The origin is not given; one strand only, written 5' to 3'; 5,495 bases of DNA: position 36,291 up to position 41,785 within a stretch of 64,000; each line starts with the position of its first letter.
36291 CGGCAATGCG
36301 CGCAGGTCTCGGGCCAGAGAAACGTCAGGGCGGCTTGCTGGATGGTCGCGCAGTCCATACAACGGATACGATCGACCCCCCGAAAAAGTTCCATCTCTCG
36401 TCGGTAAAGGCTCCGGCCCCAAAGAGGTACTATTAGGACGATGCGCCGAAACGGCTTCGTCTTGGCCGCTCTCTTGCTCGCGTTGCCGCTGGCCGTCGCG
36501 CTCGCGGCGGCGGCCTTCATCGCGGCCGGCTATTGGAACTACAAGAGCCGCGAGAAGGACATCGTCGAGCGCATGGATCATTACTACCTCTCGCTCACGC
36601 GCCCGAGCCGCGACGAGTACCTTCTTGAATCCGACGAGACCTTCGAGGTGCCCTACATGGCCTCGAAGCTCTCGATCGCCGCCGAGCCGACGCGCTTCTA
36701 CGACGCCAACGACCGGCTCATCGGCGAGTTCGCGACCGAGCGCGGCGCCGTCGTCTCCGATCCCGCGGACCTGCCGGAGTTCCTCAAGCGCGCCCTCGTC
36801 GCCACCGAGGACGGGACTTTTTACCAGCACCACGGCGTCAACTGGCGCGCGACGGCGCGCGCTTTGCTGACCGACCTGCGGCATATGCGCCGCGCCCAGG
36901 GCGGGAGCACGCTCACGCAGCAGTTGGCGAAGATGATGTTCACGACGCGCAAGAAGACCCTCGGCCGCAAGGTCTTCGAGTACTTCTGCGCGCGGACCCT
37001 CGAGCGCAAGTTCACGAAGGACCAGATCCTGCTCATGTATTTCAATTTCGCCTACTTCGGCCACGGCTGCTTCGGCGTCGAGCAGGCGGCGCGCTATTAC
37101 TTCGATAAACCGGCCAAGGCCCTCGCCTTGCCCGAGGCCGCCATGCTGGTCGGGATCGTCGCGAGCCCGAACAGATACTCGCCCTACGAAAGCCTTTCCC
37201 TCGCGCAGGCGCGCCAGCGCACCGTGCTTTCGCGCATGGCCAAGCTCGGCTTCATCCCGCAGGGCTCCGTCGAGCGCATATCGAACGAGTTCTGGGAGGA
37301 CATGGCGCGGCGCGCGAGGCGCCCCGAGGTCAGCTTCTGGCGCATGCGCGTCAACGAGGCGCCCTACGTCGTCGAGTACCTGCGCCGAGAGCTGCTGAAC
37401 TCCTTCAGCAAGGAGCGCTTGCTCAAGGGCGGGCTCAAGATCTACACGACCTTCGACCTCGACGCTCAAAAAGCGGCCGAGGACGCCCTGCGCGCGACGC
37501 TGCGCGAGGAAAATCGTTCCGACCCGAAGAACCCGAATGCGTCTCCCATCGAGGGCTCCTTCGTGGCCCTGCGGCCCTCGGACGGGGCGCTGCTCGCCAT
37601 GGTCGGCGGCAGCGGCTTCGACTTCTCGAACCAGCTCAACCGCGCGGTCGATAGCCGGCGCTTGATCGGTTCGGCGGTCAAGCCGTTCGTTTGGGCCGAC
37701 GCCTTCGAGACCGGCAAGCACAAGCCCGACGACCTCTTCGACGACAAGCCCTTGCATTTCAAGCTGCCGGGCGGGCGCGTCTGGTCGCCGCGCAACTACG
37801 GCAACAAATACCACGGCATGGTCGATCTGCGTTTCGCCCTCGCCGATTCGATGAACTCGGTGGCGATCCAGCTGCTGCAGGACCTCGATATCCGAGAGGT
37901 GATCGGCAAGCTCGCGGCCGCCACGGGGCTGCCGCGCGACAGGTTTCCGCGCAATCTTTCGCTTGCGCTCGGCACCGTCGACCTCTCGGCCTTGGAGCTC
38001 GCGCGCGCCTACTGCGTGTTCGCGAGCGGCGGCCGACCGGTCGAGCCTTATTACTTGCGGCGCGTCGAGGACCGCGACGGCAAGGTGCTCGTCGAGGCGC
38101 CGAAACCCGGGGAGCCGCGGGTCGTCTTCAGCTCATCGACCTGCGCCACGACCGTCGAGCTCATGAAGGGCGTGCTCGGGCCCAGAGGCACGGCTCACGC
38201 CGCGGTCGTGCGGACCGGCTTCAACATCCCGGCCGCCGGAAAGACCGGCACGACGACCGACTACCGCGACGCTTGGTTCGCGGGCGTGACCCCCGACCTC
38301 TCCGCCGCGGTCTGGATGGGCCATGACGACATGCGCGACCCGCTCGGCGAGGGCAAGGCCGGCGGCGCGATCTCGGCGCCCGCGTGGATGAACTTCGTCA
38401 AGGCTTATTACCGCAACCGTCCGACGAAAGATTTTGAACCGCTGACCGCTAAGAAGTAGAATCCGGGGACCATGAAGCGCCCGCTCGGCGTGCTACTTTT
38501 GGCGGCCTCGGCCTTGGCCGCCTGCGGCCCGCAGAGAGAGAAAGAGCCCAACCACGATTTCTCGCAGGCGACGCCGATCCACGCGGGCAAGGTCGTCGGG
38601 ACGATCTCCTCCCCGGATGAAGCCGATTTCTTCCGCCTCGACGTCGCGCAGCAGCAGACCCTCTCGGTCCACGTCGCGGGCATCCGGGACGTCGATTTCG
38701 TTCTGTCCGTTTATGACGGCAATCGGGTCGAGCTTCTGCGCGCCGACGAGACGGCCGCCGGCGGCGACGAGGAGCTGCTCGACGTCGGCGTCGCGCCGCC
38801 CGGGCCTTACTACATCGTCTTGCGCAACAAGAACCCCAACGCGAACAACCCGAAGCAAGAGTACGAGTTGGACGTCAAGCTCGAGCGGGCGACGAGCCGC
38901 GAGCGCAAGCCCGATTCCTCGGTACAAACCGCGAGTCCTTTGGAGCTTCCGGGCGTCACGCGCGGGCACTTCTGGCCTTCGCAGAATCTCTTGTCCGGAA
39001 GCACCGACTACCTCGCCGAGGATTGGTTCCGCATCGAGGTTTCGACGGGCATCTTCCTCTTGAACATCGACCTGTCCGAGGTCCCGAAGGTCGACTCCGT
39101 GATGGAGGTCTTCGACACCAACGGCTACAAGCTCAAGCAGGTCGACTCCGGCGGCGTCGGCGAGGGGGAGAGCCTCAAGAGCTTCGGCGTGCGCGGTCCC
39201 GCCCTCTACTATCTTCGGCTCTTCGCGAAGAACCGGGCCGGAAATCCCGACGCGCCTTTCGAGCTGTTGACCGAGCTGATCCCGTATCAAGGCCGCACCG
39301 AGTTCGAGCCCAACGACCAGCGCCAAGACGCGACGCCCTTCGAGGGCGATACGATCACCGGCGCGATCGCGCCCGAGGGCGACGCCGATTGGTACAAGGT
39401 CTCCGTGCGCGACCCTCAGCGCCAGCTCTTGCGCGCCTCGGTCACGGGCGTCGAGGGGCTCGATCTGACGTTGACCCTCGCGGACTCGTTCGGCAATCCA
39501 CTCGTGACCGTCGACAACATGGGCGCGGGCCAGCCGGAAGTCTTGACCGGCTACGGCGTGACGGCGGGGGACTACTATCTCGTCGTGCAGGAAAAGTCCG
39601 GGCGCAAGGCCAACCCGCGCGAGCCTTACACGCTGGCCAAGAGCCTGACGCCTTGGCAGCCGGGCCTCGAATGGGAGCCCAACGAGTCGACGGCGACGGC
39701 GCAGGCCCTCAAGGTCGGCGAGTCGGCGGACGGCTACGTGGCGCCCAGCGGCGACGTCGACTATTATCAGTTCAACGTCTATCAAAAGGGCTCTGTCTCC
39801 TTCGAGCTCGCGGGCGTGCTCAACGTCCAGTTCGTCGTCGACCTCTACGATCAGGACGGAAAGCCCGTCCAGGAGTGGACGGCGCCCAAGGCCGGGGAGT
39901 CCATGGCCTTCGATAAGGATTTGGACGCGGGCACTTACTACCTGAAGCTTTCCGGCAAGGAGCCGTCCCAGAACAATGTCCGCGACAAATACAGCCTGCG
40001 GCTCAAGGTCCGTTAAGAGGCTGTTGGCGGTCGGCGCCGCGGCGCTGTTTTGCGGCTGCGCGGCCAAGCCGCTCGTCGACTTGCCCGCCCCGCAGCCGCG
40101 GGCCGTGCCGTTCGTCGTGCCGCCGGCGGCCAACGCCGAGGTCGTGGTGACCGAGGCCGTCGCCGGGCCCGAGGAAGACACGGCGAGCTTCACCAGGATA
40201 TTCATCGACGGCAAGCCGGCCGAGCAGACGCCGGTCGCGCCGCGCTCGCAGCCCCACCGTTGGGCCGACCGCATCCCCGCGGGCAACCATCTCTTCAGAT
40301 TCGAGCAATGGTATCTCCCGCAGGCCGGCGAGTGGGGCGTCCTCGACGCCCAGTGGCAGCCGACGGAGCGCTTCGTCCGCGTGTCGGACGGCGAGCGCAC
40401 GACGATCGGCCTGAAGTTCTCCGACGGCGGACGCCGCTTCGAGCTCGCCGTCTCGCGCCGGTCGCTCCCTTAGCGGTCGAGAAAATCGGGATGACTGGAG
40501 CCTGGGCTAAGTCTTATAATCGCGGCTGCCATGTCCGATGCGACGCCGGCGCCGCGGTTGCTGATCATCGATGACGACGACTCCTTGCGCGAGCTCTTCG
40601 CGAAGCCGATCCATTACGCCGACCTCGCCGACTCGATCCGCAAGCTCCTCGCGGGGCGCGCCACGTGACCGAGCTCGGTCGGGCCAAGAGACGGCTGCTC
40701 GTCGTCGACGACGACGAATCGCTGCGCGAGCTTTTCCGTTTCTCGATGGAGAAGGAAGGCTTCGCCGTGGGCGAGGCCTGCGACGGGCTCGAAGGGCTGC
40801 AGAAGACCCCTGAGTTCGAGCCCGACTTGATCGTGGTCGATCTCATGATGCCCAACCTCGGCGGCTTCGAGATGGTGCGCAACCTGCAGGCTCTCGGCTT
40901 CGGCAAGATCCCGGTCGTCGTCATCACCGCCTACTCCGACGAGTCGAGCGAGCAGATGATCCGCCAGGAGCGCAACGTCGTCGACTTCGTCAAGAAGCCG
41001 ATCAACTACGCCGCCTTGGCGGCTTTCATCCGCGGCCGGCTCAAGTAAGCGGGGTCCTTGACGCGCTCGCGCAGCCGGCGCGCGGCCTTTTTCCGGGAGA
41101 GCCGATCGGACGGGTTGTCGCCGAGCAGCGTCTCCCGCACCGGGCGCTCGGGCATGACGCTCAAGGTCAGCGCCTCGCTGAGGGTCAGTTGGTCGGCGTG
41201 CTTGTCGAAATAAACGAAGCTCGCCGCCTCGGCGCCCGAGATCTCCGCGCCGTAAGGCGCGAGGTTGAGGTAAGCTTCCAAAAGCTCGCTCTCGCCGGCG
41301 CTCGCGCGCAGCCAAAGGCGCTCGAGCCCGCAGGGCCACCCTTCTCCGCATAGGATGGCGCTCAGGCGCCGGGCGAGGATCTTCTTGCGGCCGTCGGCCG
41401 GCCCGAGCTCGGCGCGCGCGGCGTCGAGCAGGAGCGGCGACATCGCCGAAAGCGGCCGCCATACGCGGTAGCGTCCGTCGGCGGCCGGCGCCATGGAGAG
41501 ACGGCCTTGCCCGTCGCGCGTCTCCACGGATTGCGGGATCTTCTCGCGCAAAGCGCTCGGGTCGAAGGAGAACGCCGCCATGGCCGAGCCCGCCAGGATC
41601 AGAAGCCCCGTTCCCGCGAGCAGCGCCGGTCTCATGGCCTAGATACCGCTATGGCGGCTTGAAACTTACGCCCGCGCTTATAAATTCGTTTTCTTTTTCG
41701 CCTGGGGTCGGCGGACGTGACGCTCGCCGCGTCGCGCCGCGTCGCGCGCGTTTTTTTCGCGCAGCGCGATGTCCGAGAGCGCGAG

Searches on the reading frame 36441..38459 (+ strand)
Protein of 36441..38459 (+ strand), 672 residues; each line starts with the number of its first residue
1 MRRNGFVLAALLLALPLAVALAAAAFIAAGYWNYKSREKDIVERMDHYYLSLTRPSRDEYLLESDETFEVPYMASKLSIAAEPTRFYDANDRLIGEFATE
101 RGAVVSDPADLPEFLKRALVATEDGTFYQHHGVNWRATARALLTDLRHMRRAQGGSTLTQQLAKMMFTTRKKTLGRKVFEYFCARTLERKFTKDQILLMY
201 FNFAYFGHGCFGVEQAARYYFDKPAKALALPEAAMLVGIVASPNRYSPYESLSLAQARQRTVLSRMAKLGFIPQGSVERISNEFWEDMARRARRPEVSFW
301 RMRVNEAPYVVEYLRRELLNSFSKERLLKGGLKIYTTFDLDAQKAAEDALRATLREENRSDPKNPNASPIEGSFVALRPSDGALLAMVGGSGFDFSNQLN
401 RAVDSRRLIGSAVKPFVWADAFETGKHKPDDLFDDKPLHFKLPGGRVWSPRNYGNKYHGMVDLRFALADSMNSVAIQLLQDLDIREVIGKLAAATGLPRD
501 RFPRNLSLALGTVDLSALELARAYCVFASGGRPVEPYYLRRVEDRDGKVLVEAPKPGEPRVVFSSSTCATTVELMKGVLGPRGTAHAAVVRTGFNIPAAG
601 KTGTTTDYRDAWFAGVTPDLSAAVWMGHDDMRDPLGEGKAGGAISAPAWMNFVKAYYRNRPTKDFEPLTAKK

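Call 86: search_protein_families(library=pfam, proteins=[window:36441-38459:+], max_evalue=0.01)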
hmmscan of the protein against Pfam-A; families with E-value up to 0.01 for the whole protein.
window:36441-38459:+ (672 aa): 2 families
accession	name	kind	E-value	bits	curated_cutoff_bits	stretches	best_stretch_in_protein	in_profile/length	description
PF00912.28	Transgly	-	1.2e-58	197.9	27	1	93-266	4-177/178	Transglycosylase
PF00905.27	Transpeptidase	-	9.2e-27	94.4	22.1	1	372-648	1-293/299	Penicillin binding protein transpeptidase domain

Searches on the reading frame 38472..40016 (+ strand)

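Call 86: search_protein_families(library=pfam, proteins=[window:38472-40016:+], max_evalue=0.01)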
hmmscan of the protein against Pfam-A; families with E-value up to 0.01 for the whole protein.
window:38472-40016:+ (514 aa): 1 family
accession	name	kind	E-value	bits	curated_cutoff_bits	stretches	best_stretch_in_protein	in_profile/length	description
PF04151.21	PPC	-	1e-21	78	25.9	3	51-117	2-68/70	Bacterial pre-peptidase C-terminal domain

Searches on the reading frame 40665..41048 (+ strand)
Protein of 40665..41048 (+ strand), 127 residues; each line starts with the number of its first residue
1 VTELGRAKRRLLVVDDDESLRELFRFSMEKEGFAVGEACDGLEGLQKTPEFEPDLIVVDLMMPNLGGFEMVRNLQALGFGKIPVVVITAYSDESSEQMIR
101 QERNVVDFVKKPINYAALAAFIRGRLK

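Call 5: search_protein_families(library=pfam, proteins=[window:40665-41048:+], max_evalue=0.1)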
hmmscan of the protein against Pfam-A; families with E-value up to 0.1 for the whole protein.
window:40665-41048:+ (127 aa): 1 family
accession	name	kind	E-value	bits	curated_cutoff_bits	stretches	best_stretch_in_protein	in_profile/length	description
PF00072.30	Response_reg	-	1.7e-23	83.4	30.2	1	12-122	2-110/111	Response regulator receiver domain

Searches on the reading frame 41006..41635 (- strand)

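Call 5: search_protein_families(library=pfam, proteins=[window:41006-41635:-], max_evalue=0.1)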
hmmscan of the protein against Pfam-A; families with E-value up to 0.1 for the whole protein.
window:41006-41635:- (209 aa): 1 family
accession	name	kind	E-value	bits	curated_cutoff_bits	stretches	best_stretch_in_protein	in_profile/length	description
PF00912.28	Transgly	-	2.7e-13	50.2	27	1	112-172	101-161/178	Transglycosylase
